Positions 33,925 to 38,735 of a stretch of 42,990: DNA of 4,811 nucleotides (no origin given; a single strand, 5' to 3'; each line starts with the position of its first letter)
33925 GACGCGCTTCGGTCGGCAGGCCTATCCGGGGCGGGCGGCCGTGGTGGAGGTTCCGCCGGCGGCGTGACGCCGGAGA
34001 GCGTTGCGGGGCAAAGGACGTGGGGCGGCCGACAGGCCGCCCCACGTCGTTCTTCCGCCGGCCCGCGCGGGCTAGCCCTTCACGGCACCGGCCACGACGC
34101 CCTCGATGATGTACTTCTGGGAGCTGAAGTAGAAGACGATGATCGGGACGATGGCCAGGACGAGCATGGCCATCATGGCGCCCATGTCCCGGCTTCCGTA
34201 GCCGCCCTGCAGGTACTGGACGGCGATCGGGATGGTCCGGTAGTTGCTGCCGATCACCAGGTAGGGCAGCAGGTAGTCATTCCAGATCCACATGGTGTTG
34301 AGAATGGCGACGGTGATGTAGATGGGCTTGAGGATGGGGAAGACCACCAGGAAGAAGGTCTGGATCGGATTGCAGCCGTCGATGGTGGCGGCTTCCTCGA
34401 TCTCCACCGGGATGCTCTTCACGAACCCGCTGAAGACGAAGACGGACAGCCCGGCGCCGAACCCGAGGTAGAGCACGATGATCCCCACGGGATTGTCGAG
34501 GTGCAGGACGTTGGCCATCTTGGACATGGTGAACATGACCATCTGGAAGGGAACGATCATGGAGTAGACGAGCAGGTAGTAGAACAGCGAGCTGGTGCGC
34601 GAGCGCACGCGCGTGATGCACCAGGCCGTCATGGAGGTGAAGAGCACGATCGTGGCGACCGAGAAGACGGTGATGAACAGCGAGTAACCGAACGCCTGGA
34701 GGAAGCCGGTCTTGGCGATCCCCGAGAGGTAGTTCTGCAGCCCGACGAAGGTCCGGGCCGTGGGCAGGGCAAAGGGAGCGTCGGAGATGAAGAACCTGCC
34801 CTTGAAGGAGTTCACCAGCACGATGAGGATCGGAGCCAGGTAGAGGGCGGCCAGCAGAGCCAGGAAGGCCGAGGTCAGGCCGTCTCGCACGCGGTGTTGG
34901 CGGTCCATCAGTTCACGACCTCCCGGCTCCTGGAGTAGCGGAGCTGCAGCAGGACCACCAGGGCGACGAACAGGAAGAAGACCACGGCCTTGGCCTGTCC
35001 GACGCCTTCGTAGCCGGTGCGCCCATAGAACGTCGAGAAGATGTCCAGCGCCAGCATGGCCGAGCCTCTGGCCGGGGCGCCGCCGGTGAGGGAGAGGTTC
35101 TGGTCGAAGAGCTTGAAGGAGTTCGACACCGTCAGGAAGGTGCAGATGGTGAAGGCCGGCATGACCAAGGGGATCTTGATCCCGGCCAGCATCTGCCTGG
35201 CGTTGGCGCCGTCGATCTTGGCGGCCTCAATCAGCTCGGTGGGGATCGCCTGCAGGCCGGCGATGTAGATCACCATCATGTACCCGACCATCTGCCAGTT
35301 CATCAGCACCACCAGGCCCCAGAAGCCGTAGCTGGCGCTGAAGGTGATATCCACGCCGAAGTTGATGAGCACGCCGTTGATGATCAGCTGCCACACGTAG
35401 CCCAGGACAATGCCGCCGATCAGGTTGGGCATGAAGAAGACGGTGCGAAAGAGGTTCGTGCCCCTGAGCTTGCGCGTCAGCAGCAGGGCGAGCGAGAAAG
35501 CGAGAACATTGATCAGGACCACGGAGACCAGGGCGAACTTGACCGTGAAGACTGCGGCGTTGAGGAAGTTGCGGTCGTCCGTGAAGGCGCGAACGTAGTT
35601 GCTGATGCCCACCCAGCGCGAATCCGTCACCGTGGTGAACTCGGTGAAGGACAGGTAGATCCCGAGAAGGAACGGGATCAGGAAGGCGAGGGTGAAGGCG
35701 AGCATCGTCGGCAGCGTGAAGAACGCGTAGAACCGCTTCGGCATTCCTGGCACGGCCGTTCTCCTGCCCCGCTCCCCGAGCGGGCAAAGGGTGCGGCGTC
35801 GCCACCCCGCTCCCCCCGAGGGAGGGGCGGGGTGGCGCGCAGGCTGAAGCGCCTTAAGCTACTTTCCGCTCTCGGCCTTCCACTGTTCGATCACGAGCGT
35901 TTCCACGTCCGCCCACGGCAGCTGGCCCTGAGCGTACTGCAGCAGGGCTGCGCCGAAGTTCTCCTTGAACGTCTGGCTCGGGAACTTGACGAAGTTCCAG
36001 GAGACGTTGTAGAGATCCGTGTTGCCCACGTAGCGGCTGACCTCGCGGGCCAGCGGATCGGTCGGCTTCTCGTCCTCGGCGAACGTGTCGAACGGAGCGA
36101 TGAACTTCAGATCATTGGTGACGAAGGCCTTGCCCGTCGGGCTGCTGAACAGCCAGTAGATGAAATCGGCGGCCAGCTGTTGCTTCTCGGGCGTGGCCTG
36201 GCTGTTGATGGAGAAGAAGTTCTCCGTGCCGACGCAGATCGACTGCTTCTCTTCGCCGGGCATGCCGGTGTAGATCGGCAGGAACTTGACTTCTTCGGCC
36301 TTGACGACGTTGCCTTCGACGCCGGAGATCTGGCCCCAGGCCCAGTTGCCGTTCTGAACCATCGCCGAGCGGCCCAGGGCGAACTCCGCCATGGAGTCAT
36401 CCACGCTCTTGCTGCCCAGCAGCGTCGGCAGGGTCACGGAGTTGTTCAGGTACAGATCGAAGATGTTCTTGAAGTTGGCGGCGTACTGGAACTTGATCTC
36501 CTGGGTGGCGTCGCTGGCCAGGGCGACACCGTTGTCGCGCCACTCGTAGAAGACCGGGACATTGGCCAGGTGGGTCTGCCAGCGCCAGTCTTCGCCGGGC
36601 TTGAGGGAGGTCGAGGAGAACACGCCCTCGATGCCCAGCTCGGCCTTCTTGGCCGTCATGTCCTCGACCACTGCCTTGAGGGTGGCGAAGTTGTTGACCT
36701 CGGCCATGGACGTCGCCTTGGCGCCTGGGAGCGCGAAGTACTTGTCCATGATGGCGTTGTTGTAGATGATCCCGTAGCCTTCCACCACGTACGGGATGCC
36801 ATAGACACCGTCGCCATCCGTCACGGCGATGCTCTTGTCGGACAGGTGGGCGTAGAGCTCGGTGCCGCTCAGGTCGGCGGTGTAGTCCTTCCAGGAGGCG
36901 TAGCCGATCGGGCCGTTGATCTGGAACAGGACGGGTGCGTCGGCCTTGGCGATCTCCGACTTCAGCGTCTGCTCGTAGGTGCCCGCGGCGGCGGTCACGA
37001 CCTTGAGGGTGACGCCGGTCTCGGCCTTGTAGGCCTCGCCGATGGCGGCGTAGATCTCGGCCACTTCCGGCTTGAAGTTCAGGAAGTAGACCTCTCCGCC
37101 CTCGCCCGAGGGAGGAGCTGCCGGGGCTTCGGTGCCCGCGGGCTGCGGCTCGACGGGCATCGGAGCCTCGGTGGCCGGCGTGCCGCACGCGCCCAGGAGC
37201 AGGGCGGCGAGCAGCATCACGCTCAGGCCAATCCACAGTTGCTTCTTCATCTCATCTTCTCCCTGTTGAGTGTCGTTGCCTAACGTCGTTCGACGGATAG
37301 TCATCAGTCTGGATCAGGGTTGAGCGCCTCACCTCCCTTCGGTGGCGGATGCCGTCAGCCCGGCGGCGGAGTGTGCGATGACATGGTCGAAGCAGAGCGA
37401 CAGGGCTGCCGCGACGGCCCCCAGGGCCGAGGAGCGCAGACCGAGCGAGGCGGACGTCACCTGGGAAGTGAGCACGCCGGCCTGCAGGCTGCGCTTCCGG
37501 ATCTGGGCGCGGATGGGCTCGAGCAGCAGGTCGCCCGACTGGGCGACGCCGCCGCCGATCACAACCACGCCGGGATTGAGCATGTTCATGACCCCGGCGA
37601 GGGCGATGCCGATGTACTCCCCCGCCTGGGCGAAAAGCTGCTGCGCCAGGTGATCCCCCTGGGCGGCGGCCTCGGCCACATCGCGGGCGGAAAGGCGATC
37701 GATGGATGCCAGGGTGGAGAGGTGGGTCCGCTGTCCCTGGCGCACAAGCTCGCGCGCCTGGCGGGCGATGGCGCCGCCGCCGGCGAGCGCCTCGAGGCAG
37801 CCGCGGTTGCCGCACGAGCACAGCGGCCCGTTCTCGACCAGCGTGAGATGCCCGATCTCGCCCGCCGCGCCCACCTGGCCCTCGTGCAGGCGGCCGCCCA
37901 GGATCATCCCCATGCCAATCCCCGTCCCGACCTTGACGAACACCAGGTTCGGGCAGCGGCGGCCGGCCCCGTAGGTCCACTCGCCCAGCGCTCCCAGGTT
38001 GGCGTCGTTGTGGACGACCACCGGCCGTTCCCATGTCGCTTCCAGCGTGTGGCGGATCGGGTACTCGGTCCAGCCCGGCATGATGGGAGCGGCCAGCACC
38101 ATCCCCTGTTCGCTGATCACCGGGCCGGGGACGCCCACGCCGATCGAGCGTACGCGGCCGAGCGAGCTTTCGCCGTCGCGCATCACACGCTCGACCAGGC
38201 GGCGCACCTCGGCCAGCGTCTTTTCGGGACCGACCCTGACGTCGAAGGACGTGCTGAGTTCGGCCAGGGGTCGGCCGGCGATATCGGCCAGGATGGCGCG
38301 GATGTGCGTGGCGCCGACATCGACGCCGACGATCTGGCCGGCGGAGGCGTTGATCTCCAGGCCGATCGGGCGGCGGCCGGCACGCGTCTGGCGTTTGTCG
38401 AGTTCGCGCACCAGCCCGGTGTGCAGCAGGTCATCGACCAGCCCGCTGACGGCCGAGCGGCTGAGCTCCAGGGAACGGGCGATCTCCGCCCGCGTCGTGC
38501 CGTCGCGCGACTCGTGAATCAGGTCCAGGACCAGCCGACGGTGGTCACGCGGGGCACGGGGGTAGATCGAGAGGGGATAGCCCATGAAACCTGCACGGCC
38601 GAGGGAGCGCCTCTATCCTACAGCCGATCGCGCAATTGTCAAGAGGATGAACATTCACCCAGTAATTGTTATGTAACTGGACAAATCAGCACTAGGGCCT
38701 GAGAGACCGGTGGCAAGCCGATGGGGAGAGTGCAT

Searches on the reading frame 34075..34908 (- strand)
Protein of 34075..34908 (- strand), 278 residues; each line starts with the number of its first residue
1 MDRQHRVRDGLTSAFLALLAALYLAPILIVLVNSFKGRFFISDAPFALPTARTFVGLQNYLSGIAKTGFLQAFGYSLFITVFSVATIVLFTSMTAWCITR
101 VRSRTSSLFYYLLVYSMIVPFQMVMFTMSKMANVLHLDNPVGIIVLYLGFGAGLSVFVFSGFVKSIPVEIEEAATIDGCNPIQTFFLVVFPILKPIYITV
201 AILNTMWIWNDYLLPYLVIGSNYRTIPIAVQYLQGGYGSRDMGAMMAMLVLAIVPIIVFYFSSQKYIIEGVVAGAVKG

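Call 29: search_protein_families(library=pfam, proteins=[window:34075-34908:-], max_evalue=0.001)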
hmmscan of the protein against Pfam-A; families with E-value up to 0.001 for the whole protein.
window:34075-34908:- (278 aa): 1 family
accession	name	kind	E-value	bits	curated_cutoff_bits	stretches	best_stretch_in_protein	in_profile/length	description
PF00528.27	BPD_transp_1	-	1e-16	61.7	26.4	1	89-268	3-179/184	Binding-protein-dependent transport system inner membrane component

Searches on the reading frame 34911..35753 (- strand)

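Call 29: search_protein_families(library=pfam, proteins=[window:34911-35753:-], max_evalue=0.001)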
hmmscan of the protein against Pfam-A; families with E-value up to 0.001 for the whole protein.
window:34911-35753:- (281 aa): 1 family
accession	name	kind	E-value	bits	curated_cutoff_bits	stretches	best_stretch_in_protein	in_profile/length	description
PF00528.27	BPD_transp_1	-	2.6e-11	44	26.4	1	87-271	7-176/184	Binding-protein-dependent transport system inner membrane component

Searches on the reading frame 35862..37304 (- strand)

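Call 29: search_protein_families(library=pfam, proteins=[window:35862-37304:-], max_evalue=0.001)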
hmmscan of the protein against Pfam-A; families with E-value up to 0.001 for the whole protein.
window:35862-37304:- (481 aa): 2 families
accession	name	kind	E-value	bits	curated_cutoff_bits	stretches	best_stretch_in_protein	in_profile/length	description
PF13416.11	SBP_bac_8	-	1.4e-30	107.5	27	1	88-415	2-272/279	Bacterial extracellular solute-binding protein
PF01547.30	SBP_bac_1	-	6.7e-11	43.2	26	1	83-388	9-303/307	Bacterial extracellular solute-binding protein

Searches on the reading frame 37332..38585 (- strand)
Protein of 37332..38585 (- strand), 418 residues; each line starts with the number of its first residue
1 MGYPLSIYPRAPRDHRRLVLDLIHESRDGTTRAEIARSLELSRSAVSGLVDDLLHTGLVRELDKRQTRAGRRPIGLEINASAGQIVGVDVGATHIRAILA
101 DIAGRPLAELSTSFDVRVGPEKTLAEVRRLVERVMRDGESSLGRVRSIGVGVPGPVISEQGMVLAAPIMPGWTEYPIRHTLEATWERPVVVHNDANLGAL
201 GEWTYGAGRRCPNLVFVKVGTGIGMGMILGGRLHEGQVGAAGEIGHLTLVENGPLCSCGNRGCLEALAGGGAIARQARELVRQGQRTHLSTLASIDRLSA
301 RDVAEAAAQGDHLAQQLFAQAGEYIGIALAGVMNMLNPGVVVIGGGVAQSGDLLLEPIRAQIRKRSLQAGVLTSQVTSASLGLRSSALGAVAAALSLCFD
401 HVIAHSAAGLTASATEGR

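Call 29: search_protein_families(library=pfam, proteins=[window:37332-38585:-], max_evalue=0.001)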
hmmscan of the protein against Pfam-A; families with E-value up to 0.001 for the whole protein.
window:37332-38585:- (418 aa): 6 families
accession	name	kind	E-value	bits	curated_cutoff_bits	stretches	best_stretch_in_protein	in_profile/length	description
PF00480.26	ROK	-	1.5e-66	225.3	22.9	1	86-394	2-291/294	ROK family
PF09339.16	HTH_IclR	-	4.3e-06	26.8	22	1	19-61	8-50/52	IclR helix-turn-helix domain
PF12802.13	MarR_2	-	1.3e-05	25.7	27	1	18-66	9-58/61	MarR family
PF01047.28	MarR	-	9.6e-05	22.6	24.6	1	19-60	8-48/59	MarR family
PF21212.3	Dimerisation2-like_dom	-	0.00048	20.9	27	0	19-60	25-66/72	Dimerisation2-like domain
PF01869.26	BcrAD_BadFG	-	0.00052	20.1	31.5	0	86-154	1-71/271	BadF/BadG/BcrA/BcrD ATPase family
